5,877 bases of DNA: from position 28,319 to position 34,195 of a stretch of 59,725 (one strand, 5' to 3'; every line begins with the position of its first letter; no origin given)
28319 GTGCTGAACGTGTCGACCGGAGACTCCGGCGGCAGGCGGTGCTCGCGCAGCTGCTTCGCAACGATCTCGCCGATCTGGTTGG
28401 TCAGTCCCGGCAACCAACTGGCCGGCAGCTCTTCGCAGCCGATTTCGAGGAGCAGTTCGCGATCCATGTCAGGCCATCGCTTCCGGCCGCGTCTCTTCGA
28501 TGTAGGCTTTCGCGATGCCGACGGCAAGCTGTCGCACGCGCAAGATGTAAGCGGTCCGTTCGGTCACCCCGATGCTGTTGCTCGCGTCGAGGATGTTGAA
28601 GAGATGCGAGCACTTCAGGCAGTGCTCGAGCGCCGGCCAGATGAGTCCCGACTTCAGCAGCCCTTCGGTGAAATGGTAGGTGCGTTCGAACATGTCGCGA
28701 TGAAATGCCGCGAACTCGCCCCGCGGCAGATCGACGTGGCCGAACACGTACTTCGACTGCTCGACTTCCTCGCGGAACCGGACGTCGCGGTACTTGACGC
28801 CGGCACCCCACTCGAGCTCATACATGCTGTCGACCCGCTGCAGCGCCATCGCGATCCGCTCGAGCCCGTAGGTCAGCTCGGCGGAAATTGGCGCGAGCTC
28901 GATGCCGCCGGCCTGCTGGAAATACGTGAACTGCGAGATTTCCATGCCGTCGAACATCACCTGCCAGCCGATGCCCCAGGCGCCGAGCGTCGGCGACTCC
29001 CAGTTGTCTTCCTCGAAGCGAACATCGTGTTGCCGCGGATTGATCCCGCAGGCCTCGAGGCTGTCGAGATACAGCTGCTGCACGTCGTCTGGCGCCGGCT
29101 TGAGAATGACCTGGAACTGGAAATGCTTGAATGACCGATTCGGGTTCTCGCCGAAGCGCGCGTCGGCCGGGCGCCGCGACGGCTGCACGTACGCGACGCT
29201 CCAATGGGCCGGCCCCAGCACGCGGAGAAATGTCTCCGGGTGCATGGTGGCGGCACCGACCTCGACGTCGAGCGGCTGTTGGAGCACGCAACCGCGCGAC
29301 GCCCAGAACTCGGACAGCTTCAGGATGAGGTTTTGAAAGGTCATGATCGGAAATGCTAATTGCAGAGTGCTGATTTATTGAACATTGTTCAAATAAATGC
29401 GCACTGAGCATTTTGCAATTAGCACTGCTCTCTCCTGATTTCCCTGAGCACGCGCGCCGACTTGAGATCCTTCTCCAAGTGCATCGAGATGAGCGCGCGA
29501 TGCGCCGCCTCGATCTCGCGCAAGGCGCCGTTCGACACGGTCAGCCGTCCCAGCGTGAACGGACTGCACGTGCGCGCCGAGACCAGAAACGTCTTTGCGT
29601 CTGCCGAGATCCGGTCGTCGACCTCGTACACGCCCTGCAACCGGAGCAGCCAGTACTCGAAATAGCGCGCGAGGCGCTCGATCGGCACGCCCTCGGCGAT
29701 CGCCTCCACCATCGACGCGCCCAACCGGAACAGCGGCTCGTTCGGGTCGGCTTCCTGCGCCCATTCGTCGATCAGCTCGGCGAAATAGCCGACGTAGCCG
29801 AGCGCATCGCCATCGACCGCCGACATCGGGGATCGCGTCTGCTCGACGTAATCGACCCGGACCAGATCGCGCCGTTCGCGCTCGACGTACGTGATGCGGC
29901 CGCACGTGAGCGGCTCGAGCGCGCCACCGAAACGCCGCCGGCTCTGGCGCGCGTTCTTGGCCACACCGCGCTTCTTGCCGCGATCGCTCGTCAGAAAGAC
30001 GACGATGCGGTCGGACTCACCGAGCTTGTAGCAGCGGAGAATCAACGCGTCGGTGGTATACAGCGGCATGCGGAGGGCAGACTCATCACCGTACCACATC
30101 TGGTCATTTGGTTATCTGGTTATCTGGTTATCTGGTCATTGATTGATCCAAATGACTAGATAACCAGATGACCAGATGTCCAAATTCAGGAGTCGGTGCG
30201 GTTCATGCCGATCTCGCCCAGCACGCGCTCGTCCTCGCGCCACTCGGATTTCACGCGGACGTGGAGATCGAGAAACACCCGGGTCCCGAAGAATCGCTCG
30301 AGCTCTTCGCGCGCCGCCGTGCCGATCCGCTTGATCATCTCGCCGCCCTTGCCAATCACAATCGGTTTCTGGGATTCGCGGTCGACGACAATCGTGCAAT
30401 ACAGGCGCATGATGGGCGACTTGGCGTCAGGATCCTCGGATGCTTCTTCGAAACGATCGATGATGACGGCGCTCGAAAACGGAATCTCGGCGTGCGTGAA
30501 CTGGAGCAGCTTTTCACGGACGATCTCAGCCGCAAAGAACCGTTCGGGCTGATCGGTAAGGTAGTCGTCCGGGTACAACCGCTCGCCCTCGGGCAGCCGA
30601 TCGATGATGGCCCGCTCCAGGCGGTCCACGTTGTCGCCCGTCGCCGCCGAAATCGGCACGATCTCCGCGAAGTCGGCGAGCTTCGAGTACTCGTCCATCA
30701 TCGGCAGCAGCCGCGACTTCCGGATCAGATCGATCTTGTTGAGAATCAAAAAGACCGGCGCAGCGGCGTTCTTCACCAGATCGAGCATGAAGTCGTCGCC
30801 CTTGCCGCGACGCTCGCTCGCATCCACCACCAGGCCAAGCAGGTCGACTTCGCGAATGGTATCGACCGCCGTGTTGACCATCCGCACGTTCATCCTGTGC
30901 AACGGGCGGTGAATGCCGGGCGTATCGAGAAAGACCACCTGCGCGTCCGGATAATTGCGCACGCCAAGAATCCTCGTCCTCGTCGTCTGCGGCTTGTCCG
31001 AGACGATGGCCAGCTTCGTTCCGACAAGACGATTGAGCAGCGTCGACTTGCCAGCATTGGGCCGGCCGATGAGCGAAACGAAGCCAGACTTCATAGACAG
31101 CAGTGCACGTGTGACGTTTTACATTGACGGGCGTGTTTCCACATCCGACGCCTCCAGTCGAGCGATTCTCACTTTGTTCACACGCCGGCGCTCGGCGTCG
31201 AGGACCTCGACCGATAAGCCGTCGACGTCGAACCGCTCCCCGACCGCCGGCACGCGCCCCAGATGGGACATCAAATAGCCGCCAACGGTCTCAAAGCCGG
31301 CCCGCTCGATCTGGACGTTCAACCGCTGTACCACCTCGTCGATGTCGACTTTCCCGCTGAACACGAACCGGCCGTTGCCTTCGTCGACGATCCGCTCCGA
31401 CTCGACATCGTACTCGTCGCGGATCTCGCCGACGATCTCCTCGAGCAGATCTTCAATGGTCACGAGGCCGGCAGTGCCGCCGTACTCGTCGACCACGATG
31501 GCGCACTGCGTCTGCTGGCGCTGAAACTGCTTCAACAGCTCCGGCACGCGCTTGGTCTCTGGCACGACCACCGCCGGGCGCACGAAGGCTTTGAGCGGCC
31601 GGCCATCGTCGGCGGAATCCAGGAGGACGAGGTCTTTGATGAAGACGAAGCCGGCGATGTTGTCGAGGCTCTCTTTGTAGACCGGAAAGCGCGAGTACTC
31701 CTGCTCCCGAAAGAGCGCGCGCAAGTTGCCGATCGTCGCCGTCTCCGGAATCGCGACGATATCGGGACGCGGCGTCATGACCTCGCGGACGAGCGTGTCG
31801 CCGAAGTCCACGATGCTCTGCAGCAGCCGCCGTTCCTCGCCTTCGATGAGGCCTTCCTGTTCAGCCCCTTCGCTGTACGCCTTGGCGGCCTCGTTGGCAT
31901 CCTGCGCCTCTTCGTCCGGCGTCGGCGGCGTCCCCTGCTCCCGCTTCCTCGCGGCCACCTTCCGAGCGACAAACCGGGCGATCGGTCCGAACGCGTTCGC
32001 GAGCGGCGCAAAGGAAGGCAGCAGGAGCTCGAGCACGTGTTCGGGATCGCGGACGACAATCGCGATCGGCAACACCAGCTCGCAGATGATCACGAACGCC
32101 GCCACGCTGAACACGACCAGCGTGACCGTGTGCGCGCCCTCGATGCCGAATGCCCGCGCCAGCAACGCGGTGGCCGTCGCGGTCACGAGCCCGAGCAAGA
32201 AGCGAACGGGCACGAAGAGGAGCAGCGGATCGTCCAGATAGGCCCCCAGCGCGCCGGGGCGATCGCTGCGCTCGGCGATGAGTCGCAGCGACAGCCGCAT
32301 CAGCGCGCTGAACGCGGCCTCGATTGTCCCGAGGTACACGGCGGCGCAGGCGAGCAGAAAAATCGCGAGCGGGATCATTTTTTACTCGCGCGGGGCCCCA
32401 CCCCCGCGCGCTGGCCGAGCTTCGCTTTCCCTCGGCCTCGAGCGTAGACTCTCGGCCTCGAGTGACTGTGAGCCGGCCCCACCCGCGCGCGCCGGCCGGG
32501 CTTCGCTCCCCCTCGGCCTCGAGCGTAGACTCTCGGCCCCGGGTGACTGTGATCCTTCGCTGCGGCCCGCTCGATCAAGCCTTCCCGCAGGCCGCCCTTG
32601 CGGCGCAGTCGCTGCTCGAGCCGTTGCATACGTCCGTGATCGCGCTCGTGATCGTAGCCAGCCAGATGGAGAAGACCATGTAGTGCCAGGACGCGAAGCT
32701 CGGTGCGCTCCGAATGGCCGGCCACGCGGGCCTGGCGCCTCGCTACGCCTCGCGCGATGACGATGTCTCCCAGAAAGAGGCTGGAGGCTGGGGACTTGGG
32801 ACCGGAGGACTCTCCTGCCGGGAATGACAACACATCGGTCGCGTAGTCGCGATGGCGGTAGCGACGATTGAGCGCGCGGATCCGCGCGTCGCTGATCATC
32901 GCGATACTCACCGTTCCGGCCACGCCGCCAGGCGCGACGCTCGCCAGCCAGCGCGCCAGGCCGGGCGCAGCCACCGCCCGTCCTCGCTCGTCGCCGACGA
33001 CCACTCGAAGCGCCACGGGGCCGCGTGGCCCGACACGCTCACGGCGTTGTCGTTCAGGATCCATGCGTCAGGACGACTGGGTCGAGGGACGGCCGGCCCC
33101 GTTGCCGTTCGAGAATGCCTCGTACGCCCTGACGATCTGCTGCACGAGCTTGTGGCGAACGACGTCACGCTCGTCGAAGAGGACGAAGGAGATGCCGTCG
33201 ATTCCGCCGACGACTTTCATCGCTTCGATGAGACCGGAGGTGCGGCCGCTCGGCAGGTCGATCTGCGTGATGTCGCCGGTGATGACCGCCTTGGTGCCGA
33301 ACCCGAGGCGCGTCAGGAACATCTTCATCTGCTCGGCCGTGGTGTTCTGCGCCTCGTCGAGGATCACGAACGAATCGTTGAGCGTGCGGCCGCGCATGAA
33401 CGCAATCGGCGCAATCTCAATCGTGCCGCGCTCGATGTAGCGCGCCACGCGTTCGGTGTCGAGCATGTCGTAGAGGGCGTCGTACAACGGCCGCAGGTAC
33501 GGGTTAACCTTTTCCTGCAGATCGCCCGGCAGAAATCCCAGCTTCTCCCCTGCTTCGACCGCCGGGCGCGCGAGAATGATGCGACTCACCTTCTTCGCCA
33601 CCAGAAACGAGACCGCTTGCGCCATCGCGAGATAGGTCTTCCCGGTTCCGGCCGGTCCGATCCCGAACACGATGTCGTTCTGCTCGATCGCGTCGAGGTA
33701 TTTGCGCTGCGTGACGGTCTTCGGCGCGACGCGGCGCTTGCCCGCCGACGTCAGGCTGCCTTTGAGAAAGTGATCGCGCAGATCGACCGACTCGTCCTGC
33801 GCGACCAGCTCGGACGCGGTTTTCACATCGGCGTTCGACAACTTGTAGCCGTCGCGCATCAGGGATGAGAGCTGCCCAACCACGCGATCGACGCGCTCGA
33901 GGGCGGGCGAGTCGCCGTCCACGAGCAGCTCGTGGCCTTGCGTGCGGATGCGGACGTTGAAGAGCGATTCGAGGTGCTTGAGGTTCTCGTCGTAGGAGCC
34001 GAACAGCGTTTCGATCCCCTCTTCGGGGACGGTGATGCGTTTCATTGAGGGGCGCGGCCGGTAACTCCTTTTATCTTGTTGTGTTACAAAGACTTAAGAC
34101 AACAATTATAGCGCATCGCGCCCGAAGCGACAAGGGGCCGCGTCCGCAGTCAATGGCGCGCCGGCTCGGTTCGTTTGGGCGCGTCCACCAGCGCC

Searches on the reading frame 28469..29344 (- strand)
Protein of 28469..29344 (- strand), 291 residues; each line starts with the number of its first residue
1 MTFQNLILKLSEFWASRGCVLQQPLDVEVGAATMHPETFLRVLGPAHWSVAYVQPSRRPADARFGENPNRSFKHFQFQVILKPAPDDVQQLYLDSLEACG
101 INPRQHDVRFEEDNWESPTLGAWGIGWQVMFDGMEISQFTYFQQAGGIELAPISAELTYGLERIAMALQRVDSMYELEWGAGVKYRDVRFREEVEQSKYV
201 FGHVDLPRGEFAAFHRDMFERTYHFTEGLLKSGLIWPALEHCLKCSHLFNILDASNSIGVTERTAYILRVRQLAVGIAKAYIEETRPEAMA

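Call 111: search_protein_families(library=pfam, proteins=[window:28469-29344:-])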
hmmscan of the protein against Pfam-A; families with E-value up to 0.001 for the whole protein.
window:28469-29344:- (291 aa): 1 family
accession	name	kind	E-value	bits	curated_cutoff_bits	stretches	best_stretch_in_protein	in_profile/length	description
PF02091.20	tRNA-synt_2e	-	2.4e-124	414.6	27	1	3-284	1-276/278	Glycyl-tRNA synthetase alpha subunit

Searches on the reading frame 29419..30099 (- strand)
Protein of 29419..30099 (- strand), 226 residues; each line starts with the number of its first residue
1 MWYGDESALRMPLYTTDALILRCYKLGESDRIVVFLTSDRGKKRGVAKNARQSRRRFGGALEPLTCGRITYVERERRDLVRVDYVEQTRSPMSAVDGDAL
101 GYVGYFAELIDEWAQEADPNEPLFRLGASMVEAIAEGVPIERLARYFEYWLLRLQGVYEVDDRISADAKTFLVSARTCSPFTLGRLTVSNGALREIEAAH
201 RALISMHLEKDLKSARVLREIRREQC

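Call 25: search_protein_families(library=pfam, proteins=[window:29419-30099:-])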
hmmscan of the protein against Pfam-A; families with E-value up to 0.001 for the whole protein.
window:29419-30099:- (226 aa): 2 families
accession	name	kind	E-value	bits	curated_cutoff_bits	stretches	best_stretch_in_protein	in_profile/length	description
PF11967.14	RecO_N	-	1.6e-19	70.1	27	1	11-89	1-78/80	Recombination protein O N terminal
PF02565.21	RecO_C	-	6.4e-14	52.4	22.1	1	96-158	3-65/157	Recombination protein O C terminal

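Call 37: find_encoding_contigs(protein=window:29419-30099:-, flank=10000, max_places=6)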
Protein window:29419-30099:- (226 aa): no gene with exactly this product is on record in the collection.
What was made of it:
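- Tried and rejected: Exact-protein look-up of RecO: not on record (call 37).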

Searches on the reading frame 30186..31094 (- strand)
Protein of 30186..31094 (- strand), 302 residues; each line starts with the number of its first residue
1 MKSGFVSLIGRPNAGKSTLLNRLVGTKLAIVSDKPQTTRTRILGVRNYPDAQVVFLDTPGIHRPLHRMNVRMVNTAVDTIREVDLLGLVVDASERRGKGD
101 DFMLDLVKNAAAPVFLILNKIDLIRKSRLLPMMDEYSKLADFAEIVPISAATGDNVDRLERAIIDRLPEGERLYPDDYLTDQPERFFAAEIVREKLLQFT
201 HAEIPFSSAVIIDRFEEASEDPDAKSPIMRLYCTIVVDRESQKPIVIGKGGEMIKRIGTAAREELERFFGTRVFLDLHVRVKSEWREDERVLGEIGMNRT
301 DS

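Call 25: search_protein_families(library=pfam, proteins=[window:30186-31094:-])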
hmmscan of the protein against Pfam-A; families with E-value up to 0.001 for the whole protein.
window:30186-31094:- (302 aa): 9 families
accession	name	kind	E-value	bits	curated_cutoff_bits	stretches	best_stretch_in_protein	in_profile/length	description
PF01926.29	MMR_HSR1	-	1.1e-25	90.4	21.9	1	6-120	2-113/113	50S ribosome-binding GTPase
PF07650.23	KH_2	-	9e-17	61.1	22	1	232-286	25-78/78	KH domain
PF02421.24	FeoB_N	-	2.9e-12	46.8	27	1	6-163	3-156/156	Ferrous iron transport protein B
PF00009.33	GTP_EFTU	-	3.4e-11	43.5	26.5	1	8-168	8-187/188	Elongation factor Tu GTP binding domain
PF00350.29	Dynamin_N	-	4.6e-08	33.7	27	1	7-49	2-44/168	Dynamin family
PF03193.22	RsgA_GTPase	-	5.9e-08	33.2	30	0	4-62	107-169/174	RsgA GTPase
PF10662.15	PduV-EutP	-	3.4e-07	30.6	21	1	6-161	4-139/143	Ethanolamine utilisation - propanediol utilisation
PF02492.25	cobW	-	1.8e-05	24.9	20.7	0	47-137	80-169/180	CobW/HypB/UreG, nucleotide-binding domain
PF16897.10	MMR_HSR1_Xtn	-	0.00016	22.1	35.2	1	112-167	56-104/106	C-terminal region of MMR_HSR1 domain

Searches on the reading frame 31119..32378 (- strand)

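Call 111: search_protein_families(library=pfam, proteins=[window:31119-32378:-])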
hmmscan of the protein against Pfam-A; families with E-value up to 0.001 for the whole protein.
window:31119-32378:- (419 aa): 3 families
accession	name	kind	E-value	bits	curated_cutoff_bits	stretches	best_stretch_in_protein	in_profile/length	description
PF03471.22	CorC_HlyC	-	7.6e-21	74.4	27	1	334-408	4-80/81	Transporter associated domain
PF00571.33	CBS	-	2.3e-16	60.3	24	2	267-316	7-56/57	CBS domain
PF01595.25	CNNM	-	2e-07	31.3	28.4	1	5-181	3-180/181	Cyclin M transmembrane N-terminal domain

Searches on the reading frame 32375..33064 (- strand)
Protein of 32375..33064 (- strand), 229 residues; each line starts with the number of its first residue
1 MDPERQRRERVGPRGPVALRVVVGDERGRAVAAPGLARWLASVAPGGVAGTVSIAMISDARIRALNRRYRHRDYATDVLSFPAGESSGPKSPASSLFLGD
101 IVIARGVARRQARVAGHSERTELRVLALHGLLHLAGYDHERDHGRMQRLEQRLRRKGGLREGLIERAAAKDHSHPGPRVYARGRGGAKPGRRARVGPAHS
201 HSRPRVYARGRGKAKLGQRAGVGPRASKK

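Call 111: search_protein_families(library=pfam, proteins=[window:32375-33064:-])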
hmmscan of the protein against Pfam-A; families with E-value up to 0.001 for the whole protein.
window:32375-33064:- (229 aa): 1 family
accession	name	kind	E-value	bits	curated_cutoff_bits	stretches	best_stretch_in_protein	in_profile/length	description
PF02130.23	YbeY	-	1.9e-29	102.6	25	1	51-153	29-125/129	Endoribonuclease YbeY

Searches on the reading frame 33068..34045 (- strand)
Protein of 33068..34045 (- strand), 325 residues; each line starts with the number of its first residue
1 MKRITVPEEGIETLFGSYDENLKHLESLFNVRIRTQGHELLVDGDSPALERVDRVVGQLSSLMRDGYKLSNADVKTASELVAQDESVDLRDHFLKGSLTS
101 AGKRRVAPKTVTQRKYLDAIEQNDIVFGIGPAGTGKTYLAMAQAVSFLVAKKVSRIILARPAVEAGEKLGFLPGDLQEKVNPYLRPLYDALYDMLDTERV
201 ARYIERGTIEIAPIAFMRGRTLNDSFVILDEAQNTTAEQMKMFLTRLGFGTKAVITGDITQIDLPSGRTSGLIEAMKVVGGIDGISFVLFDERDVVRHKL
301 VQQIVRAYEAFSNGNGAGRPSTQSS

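Call 111: search_protein_families(library=pfam, proteins=[window:33068-34045:-])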
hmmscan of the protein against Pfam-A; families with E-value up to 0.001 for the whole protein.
window:33068-34045:- (325 aa): 5 families
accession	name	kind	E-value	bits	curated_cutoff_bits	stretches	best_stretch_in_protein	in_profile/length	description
PF02562.22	PhoH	-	1.7e-97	325.3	27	1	106-309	2-205/205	PhoH-like protein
PF13604.12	AAA_30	-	3.4e-07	30.6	27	1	112-262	5-128/191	AAA domain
PF13245.12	AAA_19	-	1.5e-06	28.8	25.1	1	118-262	6-129/134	AAA domain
PF00270.35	DEAD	-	0.00037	20.7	26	0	112-157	3-49/167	DEAD/DEAH box helicase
PF01695.23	IstB_IS21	-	0.00038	20.5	24.1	1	105-146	74-115/238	IstB-like ATP binding protein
